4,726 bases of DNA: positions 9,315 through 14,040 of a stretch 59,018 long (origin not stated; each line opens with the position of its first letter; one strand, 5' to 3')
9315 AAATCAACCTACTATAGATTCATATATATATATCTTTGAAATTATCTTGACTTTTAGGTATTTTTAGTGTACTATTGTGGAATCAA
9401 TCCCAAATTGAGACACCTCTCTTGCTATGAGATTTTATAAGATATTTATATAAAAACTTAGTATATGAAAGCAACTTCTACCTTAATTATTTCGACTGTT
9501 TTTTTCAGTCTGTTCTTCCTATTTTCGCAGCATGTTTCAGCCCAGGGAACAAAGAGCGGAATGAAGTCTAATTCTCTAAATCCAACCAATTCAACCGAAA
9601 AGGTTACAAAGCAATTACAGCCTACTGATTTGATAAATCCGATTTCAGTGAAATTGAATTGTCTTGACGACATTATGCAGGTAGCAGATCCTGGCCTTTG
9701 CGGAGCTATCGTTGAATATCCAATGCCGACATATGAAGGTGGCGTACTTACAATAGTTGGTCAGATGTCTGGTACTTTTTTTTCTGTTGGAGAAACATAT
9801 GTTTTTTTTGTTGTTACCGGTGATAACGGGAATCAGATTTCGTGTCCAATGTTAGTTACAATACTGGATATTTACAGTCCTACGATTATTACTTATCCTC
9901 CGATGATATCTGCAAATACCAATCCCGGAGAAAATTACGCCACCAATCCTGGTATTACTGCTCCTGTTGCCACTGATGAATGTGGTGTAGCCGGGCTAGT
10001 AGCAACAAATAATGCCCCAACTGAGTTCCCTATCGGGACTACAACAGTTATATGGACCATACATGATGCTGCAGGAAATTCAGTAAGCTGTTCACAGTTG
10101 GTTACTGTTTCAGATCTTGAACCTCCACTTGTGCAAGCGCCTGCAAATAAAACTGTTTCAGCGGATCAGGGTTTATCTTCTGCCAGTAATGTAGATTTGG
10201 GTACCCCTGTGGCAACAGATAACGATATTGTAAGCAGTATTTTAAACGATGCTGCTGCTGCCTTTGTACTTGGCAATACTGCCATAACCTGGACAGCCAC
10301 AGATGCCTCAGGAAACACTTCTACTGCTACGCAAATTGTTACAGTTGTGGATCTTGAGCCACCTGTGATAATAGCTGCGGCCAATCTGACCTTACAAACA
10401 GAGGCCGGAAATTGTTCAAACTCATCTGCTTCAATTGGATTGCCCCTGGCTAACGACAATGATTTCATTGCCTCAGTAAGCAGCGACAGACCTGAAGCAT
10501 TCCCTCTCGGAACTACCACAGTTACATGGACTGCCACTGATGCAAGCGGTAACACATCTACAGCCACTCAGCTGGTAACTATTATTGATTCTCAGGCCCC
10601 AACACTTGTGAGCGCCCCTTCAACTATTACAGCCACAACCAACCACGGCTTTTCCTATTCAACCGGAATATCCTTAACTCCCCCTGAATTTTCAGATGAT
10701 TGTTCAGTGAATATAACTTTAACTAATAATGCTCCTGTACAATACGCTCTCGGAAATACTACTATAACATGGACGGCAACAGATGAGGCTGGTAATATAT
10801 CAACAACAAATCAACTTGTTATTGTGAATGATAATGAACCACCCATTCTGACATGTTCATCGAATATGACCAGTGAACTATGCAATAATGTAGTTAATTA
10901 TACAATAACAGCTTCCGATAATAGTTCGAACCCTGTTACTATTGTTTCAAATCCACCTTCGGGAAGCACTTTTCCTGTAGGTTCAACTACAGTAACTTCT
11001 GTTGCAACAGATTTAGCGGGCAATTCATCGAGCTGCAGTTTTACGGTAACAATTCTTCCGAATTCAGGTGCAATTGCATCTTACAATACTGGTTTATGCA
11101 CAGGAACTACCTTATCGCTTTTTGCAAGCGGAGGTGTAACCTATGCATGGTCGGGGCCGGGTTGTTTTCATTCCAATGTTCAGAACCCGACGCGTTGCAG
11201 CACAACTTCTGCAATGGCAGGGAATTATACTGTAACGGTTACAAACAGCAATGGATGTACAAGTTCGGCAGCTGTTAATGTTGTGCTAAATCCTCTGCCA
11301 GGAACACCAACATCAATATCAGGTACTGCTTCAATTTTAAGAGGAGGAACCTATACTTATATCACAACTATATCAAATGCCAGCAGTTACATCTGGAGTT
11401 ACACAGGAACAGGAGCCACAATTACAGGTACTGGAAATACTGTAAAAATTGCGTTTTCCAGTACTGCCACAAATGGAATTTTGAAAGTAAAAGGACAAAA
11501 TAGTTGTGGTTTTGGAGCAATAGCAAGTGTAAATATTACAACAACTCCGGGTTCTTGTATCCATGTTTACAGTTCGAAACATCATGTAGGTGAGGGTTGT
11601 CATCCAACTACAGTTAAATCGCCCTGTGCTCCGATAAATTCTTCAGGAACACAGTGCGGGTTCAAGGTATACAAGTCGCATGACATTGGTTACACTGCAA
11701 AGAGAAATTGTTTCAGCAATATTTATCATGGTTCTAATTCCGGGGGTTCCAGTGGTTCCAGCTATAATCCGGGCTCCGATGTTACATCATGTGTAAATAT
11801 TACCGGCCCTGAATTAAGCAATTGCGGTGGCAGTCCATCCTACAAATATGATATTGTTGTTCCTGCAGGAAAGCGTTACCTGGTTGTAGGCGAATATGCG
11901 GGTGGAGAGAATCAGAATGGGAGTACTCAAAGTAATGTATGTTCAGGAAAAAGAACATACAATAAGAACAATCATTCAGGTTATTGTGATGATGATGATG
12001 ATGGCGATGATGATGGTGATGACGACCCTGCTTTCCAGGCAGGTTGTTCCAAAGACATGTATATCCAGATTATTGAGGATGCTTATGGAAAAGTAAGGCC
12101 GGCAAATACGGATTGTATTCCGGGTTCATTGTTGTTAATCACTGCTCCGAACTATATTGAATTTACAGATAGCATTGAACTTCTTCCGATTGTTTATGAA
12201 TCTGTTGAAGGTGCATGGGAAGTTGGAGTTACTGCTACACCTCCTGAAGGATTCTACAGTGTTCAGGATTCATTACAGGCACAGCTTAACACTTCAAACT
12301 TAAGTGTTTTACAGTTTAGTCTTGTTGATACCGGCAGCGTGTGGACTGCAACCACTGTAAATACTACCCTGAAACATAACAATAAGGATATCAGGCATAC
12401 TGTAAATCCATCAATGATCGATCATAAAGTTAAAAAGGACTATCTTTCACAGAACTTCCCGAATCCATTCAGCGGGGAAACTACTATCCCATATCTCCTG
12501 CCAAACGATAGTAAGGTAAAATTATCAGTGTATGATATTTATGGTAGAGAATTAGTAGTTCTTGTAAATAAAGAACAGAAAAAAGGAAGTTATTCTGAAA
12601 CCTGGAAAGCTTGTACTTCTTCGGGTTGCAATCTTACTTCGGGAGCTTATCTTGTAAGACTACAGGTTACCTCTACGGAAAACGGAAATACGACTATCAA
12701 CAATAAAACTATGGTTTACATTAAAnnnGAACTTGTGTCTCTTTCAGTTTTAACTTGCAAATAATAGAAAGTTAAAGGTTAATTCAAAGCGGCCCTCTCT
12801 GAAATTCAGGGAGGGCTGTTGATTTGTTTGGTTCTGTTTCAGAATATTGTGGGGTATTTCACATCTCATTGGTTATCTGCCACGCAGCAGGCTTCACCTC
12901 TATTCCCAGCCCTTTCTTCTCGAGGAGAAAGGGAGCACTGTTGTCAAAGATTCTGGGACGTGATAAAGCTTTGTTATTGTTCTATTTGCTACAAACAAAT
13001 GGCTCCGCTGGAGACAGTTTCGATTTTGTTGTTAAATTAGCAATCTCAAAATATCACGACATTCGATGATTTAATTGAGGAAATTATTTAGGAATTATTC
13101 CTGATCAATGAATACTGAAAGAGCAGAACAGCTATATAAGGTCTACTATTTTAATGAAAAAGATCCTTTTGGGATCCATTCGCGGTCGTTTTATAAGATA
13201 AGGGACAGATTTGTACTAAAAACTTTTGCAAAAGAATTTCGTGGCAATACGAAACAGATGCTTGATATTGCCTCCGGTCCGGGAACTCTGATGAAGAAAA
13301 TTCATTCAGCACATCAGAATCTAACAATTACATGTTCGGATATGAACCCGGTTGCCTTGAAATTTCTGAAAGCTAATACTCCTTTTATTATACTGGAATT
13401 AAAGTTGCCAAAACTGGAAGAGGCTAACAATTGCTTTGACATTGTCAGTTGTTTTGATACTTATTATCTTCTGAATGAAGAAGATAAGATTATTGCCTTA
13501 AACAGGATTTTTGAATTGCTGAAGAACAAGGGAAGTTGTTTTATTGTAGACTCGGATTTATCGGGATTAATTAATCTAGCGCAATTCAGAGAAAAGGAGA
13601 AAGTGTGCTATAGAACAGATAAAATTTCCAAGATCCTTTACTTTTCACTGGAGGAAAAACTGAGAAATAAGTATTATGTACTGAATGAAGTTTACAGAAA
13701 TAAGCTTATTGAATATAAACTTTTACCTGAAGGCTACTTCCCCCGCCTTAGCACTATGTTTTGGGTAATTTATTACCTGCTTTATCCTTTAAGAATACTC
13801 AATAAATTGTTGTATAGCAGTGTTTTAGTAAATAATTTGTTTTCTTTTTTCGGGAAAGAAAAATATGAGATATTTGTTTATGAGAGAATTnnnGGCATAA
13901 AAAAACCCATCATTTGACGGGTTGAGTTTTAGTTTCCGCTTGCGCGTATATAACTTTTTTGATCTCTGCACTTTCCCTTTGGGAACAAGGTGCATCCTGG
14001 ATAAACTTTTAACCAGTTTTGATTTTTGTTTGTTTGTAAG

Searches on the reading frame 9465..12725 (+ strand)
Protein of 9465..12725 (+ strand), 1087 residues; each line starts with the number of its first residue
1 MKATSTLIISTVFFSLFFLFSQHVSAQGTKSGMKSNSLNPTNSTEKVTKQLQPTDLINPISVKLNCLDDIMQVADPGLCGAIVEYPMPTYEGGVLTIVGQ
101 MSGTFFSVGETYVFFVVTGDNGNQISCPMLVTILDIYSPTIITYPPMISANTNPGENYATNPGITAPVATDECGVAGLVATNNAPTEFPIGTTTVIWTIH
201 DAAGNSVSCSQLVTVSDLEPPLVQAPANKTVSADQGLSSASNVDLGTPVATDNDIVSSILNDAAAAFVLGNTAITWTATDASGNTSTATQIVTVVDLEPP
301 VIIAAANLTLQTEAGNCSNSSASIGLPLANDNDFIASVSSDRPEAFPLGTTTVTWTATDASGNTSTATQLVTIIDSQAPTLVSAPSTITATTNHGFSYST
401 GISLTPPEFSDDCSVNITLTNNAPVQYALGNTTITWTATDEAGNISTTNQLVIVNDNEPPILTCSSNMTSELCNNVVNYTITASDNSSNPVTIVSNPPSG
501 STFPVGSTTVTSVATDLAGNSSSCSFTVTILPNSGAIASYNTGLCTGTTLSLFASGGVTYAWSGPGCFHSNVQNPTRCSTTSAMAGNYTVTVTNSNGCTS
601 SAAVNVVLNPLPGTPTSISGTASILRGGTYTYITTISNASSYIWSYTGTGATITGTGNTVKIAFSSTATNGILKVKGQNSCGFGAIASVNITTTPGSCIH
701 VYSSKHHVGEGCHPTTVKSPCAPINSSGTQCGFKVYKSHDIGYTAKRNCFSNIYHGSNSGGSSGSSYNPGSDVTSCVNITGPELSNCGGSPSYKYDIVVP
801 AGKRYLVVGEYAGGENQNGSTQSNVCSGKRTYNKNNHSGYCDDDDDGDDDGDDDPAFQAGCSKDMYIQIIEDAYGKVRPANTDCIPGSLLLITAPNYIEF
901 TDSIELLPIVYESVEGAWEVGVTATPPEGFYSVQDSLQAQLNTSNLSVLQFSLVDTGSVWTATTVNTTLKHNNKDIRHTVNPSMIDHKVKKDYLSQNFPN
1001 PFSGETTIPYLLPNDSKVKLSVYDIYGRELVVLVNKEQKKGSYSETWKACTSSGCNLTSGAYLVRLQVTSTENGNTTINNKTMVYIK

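Call 8: search_protein_families(library=pfam, proteins=[window:9465-12725:+], max_evalue=0.01)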
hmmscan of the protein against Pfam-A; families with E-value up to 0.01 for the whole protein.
window:9465-12725:+ (1087 aa): 10 families
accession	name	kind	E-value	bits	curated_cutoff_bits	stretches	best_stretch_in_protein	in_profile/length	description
PF02494.22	HYR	-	1.6e-47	160.2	21.7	6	456-530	2-81/81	HYR domain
PF23237.1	HYR_4C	-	3.5e-09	37.1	27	0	159-215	17-73/73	HYR-like domain with 4 cysteines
PF13860.13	FlgD_ig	-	1.8e-08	34.6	27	1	1014-1071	21-78/79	FlgD Ig-like domain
PF19408.5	PKD_6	-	4.8e-08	33.7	25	1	613-690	3-81/82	PKD-like domain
PF18962.6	Por_Secre_tail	-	5.6e-07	30.2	27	1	998-1071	2-67/75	Secretion system C-terminal sorting domain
PF02221.20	E1_DerP2_DerF2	-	0.00026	21.8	22.7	0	290-363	45-122/133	ML domain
PF19077.6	Big_13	-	0.00049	21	27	0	343-375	69-101/102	Bacterial Ig-like domain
PF16403.11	Bact_surface_Ig-like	-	0.00052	20.5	27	0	349-372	47-70/71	Bacterial surface protein, Ig-like domain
PF09818.15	ABC_ATPase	-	0.0041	16.6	23.2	0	345-382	143-180/283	P-loop domain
PF00801.26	PKD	-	0.0075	16.7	23.5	1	542-603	9-74/80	PKD domain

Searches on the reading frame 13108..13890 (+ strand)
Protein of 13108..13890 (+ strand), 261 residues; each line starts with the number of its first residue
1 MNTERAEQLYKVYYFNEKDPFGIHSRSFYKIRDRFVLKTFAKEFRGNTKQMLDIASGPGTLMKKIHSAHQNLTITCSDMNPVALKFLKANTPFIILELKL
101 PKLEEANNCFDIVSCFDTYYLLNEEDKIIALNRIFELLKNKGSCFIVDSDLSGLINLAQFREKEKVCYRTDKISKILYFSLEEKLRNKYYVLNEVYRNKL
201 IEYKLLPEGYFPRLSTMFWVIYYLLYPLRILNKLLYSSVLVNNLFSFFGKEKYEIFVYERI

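Call 8: search_protein_families(library=pfam, proteins=[window:13108-13890:+], max_evalue=0.01)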
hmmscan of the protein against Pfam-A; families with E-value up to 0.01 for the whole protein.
window:13108-13890:+ (261 aa): 7 families
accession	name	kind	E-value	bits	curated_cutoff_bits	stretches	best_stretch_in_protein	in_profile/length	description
PF13649.12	Methyltransf_25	-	7.2e-09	36.7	27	1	52-142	2-97/97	Methyltransferase domain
PF13847.12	Methyltransf_31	-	1.3e-08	35.1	27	1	49-172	5-136/145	Methyltransferase domain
PF08242.18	Methyltransf_12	-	3.6e-07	31.3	30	1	52-142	1-96/98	Methyltransferase domain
PF08241.18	Methyltransf_11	-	2.8e-06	28.3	21.2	1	52-146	1-95/95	Methyltransferase domain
PF05175.20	MTS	-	0.0001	22.4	23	1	33-91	20-75/170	Methyltransferase small domain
PF13489.12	Methyltransf_23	-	0.00015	22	27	1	34-153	11-123/164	Methyltransferase domain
PF01209.24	Ubie_methyltran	-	0.0014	18.5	20.1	1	35-148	38-153/233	ubiE/COQ5 methyltransferase family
